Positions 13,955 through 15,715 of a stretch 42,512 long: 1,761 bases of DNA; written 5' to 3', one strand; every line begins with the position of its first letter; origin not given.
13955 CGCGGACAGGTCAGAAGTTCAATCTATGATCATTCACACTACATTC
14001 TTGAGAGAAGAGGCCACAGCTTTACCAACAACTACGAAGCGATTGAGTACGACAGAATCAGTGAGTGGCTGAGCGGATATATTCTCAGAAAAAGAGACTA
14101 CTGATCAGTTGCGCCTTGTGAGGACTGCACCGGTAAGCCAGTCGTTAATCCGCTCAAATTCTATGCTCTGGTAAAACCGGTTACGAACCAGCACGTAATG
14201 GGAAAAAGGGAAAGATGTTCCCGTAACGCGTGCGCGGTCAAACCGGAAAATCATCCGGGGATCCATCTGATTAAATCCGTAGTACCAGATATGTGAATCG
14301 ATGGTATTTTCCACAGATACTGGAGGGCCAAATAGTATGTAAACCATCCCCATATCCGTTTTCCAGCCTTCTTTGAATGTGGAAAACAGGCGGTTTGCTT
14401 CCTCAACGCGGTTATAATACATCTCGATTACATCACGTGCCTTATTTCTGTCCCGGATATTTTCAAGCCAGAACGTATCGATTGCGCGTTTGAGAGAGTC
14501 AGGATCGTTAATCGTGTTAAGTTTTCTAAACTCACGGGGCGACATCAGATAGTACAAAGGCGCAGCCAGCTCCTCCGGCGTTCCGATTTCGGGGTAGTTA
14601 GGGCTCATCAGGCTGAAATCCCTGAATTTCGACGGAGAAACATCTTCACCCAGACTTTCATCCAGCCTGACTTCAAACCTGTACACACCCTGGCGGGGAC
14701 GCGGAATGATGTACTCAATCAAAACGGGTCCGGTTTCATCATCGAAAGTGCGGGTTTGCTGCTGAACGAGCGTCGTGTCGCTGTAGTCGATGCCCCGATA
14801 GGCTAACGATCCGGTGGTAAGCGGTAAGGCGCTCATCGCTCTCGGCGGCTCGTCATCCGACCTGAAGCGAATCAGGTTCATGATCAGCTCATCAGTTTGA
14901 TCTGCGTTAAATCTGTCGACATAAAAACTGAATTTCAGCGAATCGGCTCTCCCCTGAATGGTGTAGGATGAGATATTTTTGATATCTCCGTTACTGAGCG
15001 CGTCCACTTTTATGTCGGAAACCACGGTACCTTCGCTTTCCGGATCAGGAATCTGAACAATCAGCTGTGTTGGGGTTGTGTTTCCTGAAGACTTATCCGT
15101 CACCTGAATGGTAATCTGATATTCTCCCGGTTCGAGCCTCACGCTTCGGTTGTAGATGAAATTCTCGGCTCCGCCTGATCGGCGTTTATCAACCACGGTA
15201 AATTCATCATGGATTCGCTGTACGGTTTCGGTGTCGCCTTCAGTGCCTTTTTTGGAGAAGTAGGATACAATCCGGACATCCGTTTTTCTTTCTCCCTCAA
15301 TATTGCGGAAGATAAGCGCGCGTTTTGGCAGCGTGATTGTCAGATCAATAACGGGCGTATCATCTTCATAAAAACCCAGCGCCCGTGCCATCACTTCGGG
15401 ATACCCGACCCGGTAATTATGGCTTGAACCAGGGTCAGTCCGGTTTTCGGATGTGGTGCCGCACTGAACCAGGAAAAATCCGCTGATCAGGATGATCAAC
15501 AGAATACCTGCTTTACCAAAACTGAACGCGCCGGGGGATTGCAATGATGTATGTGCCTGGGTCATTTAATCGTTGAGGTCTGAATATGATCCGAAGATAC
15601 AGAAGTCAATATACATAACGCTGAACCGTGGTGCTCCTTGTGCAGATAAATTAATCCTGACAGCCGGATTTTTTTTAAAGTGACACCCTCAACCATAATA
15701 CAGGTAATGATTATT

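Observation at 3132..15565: Three paralogous GWxTD lipoproteins bracket a T9SS metalloprotease, a regulator-less SusC/SusD pair and a Calx-beta lipoprotein: candidate uncharacterised surface protein/peptide-harvesting locus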

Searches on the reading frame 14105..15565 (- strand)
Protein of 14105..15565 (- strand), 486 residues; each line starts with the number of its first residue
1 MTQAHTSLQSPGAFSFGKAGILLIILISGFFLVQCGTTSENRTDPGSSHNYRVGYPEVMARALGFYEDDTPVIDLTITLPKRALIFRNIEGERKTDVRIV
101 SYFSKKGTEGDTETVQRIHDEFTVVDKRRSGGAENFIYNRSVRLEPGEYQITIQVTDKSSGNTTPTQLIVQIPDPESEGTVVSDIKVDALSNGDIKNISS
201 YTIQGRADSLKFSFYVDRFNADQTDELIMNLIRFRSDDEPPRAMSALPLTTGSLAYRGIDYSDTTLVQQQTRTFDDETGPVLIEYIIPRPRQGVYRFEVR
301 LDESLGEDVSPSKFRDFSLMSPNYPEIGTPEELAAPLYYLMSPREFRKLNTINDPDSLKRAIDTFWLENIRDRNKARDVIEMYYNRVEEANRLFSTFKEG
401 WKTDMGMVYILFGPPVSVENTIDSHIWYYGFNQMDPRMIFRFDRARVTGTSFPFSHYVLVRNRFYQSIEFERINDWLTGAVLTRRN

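Call 4: search_protein_families(library=pfam, proteins=[window:14105-15565:-], max_evalue=0.01)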
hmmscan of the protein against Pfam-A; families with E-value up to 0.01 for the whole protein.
window:14105-15565:- (486 aa): 3 families
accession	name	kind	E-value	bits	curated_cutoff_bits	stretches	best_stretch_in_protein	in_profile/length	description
PF20094.4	GWxTD_dom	-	3.7e-45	154.2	26.9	1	311-476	11-170/172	GWxTD domain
PF07495.19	Y_Y_Y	-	0.0038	17.5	26.6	0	144-167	35-59/65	Y_Y_Y domain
PF19077.6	Big_13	-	0.0068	17.3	27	0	103-171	31-99/102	Bacterial Ig-like domain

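Call 5: search_protein_families(library=ncbifam, proteins=[window:14105-15565:-], max_evalue=0.01)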
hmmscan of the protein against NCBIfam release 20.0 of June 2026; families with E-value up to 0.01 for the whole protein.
window:14105-15565:- (486 aa): 1 family
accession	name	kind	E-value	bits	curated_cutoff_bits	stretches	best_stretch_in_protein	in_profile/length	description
TIGR04514.1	GWxTD_dom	domain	3.4e-26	91.8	28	1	333-429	2-104/105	GWxTD domain-containing protein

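Call 12: search_solved_structures(query=window:14105-15565:-, max_evalue=1)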
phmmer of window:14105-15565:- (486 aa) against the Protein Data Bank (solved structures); distinct sequences matched with E-value up to 1: 0.

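Call 13: find_homologous_proteins(query=window:14105-15565:-, max_evalue=0.00001)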
Query window:14105-15565:- (486 aa): 627 proteins with E <= 0.00001 among 8000 candidates; the best 120 are listed.
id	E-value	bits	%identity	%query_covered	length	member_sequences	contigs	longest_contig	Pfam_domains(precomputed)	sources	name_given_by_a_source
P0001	0.0e+0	1104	100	100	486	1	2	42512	PF20094.5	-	-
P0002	8.9e-138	478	49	96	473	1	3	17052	PF20094.5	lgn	-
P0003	1.3e-135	471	48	92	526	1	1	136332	PF20094.5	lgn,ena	-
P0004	3.5e-135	470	48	95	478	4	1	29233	PF20094.5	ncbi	-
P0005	1.1e-133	465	48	92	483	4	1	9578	PF20094.5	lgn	-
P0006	6.4e-133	462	48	92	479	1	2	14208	PF20094.5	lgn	-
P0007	9.9e-133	462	47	94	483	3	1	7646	PF20094.5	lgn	-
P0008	1.9e-132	461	48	94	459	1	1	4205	PF20094.5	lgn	-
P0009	2.7e-132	460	47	93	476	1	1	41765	PF20094.5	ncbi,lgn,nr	ncbi:MAG: GWxTD domain-containing protein [Balneolales bacterium]|nr:GWxTD domain-containing protein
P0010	5.9e-132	459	47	93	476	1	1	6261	PF20094.5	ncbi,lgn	ncbi:MAG: GWxTD domain-containing protein [Cyclonatronaceae bacterium]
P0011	1.2e-131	458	48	92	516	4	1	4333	PF20094.5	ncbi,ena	-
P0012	3.2e-131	457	46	92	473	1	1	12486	PF07495.20,PF20094.5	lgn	-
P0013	6.7e-131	455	47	92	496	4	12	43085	PF20094.5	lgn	-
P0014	6.8e-131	455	46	94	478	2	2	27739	PF07495.20,PF20094.5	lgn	-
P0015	1.0e-128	448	44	95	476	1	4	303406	PF20094.5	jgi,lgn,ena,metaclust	metaclust:\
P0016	1.1e-128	448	46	96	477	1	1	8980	PF20094.5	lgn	-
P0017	1.5e-128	448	46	95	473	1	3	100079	PF20094.5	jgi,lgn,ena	jgi:GWxTD domain-containing protein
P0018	3.5e-128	447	46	95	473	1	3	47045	PF20094.5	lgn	-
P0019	8.3e-127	442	45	95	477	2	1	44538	PF20094.5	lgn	-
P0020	1.5e-118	415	45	93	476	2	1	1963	PF20094.5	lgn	-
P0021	1.1e-112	395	43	95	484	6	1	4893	PF20094.5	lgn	-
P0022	1.7e-111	392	42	96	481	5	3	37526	PF20094.5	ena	-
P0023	7.7e-111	389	42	96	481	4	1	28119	PF20094.5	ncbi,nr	ncbi:MAG: GWxTD domain-containing protein [Rhodothermaceae bacterium]|nr:GWxTD domain-containing pro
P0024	4.0e-110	387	42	95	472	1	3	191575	PF20094.5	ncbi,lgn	ncbi:MAG: GWxTD domain-containing protein [Balneolales bacterium]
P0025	5.3e-108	380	41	95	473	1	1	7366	PF20094.5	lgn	-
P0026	5.6e-108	380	42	94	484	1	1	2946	PF20094.5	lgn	-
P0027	1.2e-107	379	41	97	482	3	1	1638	PF20094.5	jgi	jgi:GWxTD domain-containing protein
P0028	2.0e-107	378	40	95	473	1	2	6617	PF20094.5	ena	-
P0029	3.8e-107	377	42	95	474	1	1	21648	PF20094.5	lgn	-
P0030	5.1e-107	377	41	96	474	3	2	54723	PF20094.5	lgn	-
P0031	5.6e-107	377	41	96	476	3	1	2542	PF20094.5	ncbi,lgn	ncbi:MAG: GWxTD domain-containing protein [Balneolales bacterium]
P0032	1.1e-106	376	43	89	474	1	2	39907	PF20094.5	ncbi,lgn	ncbi:MAG: GWxTD domain-containing protein [Balneolales bacterium]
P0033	1.1e-105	372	39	96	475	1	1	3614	PF20094.5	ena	-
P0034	4.1e-105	370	39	98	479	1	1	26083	PF20094.5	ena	-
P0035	7.8e-105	370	42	95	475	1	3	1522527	PF20094.5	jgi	jgi:GWxTD domain-containing protein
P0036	1.3e-104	369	39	95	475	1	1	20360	PF20094.5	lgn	-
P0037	1.4e-104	369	41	97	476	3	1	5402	PF20094.5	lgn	-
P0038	1.6e-104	368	40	95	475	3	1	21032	PF20094.5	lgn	-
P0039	5.8e-104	367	40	95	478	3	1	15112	PF20094.5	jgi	jgi:GWxTD domain-containing protein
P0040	7.9e-104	366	40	95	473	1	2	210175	PF20094.5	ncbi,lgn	ncbi:MAG: GWxTD domain-containing protein [Balneolales bacterium]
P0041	9.8e-104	366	41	95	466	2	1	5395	PF20094.5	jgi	jgi:GWxTD domain-containing protein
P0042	9.9e-104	366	39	97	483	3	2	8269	PF20094.5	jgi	-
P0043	1.1e-103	366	39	95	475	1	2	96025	PF20094.5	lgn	-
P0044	2.1e-103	365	40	95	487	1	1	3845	PF07495.20,PF20094.5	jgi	jgi:GWxTD domain-containing protein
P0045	2.6e-103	365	39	95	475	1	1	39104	PF20094.5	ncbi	-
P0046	5.1e-103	364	40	94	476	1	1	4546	PF20094.5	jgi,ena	jgi:GWxTD domain-containing protein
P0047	5.1e-103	364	39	95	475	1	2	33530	PF20094.5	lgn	-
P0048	8.9e-103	363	42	96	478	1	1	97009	PF20094.5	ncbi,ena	-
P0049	9.3e-103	363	38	95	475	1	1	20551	PF20094.5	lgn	-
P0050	1.7e-102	362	41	93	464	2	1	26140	PF20094.5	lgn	-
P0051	5.4e-102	360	40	90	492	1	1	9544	PF20094.5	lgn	-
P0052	7.1e-102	360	40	95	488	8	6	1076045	PF20094.5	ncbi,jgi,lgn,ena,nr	ncbi:MAG: hypothetical protein HLUCCA01_02040 [Bacteroidetes bacterium HLUCCA01]|nr:MAG: hypothetica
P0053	7.6e-102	360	42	93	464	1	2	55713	PF20094.5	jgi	jgi:GWxTD domain-containing protein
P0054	9.7e-102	359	42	90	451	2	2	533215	PF20094.5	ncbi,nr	ncbi:MAG: GWxTD domain-containing protein [Bacteroidetes bacterium]|nr:GWxTD domain-containing prote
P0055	1.7e-101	359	43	89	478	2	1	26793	PF20094.5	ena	-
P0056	1.7e-101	359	39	95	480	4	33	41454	PF20094.5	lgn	-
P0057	3.5e-101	358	42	95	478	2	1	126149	PF20094.5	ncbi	-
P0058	4.1e-101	357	39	97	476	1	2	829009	PF20094.5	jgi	jgi:GWxTD domain-containing protein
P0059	6.5e-101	357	39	95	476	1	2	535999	PF20094.5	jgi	jgi:GWxTD domain-containing protein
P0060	6.9e-101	357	38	96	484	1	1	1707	PF20094.5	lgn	-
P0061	1.9e-100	355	41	90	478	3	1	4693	PF20094.5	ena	-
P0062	2.4e-100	355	40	94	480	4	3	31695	PF20094.5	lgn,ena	-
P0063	3.2e-100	354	39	95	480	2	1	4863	PF20094.5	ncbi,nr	ncbi:MAG: GWxTD domain-containing protein [Balneolaceae bacterium]|nr:GWxTD domain-containing protei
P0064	4.9e-100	354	41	95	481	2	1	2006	PF20094.5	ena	-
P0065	5.8e-100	353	39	96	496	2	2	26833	PF20094.5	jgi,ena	-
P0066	7.4e-100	353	38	96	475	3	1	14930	PF20094.5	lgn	-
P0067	7.5e-100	353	41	92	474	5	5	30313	PF20094.5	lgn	-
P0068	1.5e-99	352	38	95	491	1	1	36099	PF20094.5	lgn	-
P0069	2.1e-99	352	36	97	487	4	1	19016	PF20094.5,PF14524.13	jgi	-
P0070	2.2e-99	352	40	93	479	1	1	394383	PF20094.5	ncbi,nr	ncbi:GWxTD domain-containing protein [Balneolales bacterium ANBcel1]|nr:GWxTD domain-containing prot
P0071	2.2e-99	352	39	93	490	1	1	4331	PF20094.5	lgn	-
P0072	2.4e-99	351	38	93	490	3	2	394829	PF20094.5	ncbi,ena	-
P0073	8.8e-99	350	41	95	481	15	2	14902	PF20094.5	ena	-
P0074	4.6e-98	347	42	90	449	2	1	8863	PF20094.5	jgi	jgi:GWxTD domain-containing protein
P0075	9.3e-98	346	37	95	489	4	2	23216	PF20094.5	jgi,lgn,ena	-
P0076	9.6e-98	346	38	93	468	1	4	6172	PF20094.5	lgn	-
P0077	3.5e-97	344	39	95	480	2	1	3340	PF20094.5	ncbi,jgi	-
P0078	1.1e-96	343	37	95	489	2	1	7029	PF20094.5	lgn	-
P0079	1.5e-96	342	39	97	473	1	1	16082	PF20094.5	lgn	-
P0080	2.3e-96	342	36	95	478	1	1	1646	PF07495.20,PF20094.5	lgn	-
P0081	1.7e-95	339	39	95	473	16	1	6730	PF20094.5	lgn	-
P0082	2.1e-95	338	39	97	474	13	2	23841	PF20094.5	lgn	-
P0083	2.8e-95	338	37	96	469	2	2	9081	PF20094.5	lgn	-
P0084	4.4e-95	337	38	97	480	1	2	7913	PF20094.5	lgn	-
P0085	9.0e-95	336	37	95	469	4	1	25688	PF20094.5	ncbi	-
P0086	1.7e-94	335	38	97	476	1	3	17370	PF20094.5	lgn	-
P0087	4.1e-94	334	38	95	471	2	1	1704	PF20094.5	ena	-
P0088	6.6e-94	334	38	97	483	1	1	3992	PF20094.5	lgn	-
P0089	1.4e-93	332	38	93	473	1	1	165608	PF20094.5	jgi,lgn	-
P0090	1.7e-93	332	36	95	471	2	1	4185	PF20094.5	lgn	-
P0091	3.7e-93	331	39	97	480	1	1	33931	PF20094.5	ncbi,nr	ncbi:MAG: GWxTD domain-containing protein [Balneolaceae bacterium]|nr:GWxTD domain-containing protei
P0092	3.8e-93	331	38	94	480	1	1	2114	PF20094.5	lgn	-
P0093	4.1e-93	331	39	95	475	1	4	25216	PF20094.5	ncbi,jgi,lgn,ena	-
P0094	5.1e-93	331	37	95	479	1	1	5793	PF20094.5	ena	-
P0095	6.7e-93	330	37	95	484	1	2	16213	PF20094.5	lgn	-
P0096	7.0e-93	330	37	95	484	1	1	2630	PF20094.5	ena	-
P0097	8.8e-93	330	37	95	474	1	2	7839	PF20094.5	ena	-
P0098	1.3e-92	329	39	98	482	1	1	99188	PF20094.5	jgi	jgi:GWxTD domain-containing protein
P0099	1.6e-92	329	38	93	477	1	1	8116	PF20094.5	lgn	-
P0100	2.2e-92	329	38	95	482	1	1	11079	PF20094.5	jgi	-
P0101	2.3e-92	328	37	98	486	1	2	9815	PF07495.20,PF20094.5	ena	-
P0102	3.1e-92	328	37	96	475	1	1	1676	PF07495.20,PF20094.5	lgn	-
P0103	3.3e-92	328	37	95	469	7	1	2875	PF20094.5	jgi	jgi:GWxTD domain-containing protein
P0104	4.1e-92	328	37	93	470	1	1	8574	PF20094.5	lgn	-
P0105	6.6e-92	327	37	95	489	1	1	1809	PF07495.20,PF20094.5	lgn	-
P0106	7.9e-92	327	39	93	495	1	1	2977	PF20094.5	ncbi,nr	ncbi:GWxTD domain-containing protein [Balneolaceae bacterium ANBcel3]|nr:GWxTD domain-containing pro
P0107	1.2e-91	326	38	93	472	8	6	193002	PF20094.5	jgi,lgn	jgi:GWxTD domain-containing protein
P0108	1.2e-91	326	39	96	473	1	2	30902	PF07495.20,PF20094.5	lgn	-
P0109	1.5e-91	326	35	93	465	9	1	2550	PF20094.5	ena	-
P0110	1.5e-91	326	37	95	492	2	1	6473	PF20094.5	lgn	-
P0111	2.4e-91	325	38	93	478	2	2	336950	PF20094.5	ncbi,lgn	ncbi:MAG: GWxTD domain-containing protein [Balneolaceae bacterium]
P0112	4.4e-91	324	36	96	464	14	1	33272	PF20094.5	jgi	jgi:GWxTD domain-containing protein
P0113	4.9e-91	324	38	94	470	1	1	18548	PF07495.20,PF20094.5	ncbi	-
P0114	5.1e-91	324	38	95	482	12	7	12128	PF20094.5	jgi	jgi:GWxTD domain-containing protein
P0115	5.4e-91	324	38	95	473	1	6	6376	PF07495.20,PF20094.5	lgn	-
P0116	5.7e-91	324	38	95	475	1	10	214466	PF20094.5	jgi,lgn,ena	jgi:GWxTD domain-containing protein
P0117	6.0e-91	324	37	94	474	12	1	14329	PF20094.5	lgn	-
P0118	6.3e-91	324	37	95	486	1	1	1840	PF20094.5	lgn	-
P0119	7.9e-91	323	38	97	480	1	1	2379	PF20094.5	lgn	-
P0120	8.8e-91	323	37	95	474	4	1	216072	PF20094.5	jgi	jgi:GWxTD domain-containing protein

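Call 14: find_encoding_contigs(protein=P0003, flank=10000, max_places=2)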
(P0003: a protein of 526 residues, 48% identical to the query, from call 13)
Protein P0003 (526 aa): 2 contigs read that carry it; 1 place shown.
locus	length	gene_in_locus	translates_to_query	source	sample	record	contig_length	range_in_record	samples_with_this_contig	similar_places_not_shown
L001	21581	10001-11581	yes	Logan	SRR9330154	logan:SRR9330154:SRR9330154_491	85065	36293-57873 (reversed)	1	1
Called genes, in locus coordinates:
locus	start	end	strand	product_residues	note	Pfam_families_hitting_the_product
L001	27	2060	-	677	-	PF07498:Rho_N (weak), PF07497:Rho_RNA_bind, PF00006:ATP-synt_ab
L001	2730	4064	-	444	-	PF08245:Mur_ligase_M (weak), PF02875:Mur_ligase_C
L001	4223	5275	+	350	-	PF01180:DHO_dh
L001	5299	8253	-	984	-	PF07719:TPR_2 (faint), PF13174:TPR_6 (faint), PF13181:TPR_8 (faint), PF14559:TPR_19 (faint), PF13432:TPR_16 (faint)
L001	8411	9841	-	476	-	PF00224:PK, PF02887:PK_C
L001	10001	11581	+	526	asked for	PF20094:GWxTD_dom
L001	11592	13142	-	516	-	PF25653:HMG-CoA_red_N, PF00368:HMG-CoA_red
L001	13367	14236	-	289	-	PF00582:Usp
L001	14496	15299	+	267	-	PF04254:DUF432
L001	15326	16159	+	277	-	PF21088:MS_channel_1st (weak), PF00924:MS_channel_2nd, PF21082:MS_channel_3rd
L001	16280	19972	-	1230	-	PF22148:Fervidolysin_NPro-like (weak), PF00082:Peptidase_S8, PF00041:fn3 (weak), PF21310:OCRL-like_ASH (faint), PF23755:Ig-like_IP5PC_F (faint), PF22544:HYDIN_VesB_CFA65-like_Ig (weak), PF18962:Por_Secre_tail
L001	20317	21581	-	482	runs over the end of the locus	PF00474:SSF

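Call 15: find_encoding_contigs(protein=P0015, flank=10000, max_places=2)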
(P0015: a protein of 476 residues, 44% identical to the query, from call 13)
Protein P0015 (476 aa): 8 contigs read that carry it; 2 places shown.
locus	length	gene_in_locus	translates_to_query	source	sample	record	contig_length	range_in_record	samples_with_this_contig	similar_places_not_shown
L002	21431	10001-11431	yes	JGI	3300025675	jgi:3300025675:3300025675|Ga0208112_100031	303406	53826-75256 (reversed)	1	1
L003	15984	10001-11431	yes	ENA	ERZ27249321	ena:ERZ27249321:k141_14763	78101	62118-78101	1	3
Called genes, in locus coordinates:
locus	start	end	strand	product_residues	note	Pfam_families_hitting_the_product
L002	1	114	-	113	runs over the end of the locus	-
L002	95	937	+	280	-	PF00561:Abhydrolase_1, PF07819:PGAP1 (weak), PF12146:Hydrolase_4, PF12697:Abhydrolase_6, PF01764:Lipase_3 (weak)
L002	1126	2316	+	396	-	PF00535:Glycos_transf_2, PF13641:Glyco_tranf_2_3, PF13632:Glyco_trans_2_3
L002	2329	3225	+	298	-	PF00535:Glycos_transf_2, PF10111:Glyco_tranf_2_2, PF13641:Glyco_tranf_2_3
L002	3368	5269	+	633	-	PF13522:GATase_6, PF13537:GATase_7, PF00733:Asn_synthase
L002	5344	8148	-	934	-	PF13174:TPR_6 (faint), PF13432:TPR_16 (faint), PF07719:TPR_2 (faint), PF13176:TPR_7 (faint), PF13181:TPR_8 (faint), PF13424:TPR_12 (faint)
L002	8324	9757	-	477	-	PF00224:PK, PF02887:PK_C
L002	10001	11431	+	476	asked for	PF20094:GWxTD_dom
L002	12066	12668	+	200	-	PF00072:Response_reg, PF00196:GerE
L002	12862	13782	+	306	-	PF01218:Coprogen_oxidas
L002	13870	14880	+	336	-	PF00490:ALAD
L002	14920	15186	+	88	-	-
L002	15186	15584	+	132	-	PF01850:PIN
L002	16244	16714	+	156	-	-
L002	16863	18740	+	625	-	PF21760:SecD_1st, PF22599:SecDF_P1_head, PF02355:SecD_SecF_C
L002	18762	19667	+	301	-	PF07549:Sec_GG, PF02355:SecD_SecF_C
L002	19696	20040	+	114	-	PF01740:STAS, PF13466:STAS_2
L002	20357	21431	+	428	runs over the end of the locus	PF00709:Adenylsucc_synt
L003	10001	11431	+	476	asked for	PF20094:GWxTD_dom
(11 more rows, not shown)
